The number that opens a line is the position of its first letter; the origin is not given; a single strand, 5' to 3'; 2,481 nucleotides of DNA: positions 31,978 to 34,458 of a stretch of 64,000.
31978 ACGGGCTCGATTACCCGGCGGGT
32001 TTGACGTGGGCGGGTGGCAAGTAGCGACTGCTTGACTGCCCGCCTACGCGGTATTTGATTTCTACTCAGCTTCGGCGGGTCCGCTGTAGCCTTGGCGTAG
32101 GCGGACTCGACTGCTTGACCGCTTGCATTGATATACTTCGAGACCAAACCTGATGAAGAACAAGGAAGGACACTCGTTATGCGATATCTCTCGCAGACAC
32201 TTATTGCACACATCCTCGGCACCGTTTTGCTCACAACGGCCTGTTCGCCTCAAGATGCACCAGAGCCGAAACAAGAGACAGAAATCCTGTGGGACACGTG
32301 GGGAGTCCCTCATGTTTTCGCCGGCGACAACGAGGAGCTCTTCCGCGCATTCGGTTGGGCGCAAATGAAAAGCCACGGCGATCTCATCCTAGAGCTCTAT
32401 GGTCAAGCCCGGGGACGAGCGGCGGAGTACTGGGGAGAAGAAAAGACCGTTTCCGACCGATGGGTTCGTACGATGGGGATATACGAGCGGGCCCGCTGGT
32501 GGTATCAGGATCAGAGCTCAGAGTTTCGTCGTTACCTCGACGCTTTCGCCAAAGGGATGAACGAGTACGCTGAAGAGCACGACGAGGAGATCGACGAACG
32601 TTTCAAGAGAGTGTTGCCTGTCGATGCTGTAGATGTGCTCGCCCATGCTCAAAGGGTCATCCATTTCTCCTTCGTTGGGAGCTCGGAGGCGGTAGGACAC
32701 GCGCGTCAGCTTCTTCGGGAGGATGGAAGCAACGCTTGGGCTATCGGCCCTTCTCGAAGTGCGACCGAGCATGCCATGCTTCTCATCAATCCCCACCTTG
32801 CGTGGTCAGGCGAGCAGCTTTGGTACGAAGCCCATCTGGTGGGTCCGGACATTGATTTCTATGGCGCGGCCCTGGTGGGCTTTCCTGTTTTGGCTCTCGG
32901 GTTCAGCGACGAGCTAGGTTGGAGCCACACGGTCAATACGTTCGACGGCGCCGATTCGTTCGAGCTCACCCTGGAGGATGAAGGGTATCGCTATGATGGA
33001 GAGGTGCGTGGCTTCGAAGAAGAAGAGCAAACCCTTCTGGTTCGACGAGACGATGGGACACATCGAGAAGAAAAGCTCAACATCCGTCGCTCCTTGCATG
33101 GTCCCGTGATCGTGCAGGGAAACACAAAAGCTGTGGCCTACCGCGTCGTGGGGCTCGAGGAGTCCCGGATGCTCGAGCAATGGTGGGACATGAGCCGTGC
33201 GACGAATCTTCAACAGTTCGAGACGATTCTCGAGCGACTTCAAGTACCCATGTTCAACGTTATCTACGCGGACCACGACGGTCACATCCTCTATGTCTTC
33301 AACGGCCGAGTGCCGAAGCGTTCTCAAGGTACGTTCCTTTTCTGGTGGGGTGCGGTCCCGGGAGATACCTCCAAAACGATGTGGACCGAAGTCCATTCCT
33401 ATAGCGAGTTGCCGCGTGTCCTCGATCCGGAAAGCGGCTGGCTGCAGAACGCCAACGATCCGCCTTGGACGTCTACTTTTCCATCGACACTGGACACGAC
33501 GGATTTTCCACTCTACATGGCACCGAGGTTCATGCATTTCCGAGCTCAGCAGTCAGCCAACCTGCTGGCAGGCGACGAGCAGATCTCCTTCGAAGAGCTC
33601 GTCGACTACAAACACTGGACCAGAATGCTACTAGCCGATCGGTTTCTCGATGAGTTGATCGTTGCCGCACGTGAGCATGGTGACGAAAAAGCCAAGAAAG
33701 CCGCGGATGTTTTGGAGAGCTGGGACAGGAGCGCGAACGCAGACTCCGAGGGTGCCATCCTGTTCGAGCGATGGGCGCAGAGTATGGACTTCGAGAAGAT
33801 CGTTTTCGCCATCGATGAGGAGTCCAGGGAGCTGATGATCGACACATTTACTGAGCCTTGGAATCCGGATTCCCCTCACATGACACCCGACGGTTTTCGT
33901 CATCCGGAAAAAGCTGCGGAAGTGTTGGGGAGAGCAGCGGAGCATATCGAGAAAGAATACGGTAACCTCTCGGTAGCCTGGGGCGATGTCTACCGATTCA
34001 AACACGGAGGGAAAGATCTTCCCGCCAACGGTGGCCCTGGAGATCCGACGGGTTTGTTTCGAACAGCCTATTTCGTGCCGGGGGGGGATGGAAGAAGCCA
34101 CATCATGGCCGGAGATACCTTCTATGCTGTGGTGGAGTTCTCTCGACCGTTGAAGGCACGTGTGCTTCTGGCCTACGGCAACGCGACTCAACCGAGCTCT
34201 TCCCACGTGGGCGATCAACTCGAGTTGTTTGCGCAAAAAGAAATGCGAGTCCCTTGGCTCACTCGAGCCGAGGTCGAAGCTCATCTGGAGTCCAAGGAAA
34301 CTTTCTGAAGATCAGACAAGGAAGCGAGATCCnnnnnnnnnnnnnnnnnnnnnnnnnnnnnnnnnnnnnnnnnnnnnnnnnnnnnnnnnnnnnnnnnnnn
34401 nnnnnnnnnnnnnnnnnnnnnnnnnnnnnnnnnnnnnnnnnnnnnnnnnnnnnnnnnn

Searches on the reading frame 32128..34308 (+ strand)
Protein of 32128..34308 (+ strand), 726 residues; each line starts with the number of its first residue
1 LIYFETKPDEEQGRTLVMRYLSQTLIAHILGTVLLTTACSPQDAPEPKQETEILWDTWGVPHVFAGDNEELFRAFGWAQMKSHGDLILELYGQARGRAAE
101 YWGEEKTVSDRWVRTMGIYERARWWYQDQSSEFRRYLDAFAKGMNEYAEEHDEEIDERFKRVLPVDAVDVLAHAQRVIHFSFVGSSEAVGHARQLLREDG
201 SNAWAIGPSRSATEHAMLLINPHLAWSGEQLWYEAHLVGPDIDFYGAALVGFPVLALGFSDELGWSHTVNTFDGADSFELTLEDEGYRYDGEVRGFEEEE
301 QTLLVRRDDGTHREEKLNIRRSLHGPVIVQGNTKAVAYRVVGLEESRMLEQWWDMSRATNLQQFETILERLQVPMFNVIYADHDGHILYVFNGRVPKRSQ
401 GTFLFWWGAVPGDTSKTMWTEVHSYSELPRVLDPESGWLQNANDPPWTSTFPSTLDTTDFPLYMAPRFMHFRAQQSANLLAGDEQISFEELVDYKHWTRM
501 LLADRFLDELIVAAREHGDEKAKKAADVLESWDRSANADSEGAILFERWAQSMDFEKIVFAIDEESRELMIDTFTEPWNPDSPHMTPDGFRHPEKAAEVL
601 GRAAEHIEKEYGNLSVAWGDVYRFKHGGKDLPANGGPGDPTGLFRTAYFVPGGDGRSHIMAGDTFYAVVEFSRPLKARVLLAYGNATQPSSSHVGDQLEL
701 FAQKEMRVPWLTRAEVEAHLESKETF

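Call 71: search_protein_families(library=pfam, proteins=[window:32128-34308:+], max_evalue=0.00001)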
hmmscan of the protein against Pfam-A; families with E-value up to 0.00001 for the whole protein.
window:32128-34308:+ (726 aa): 1 family
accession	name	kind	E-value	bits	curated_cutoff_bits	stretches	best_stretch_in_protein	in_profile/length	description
PF01804.23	Penicil_amidase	-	4.2e-133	446.2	21.3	1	51-718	2-675/675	Penicillin amidase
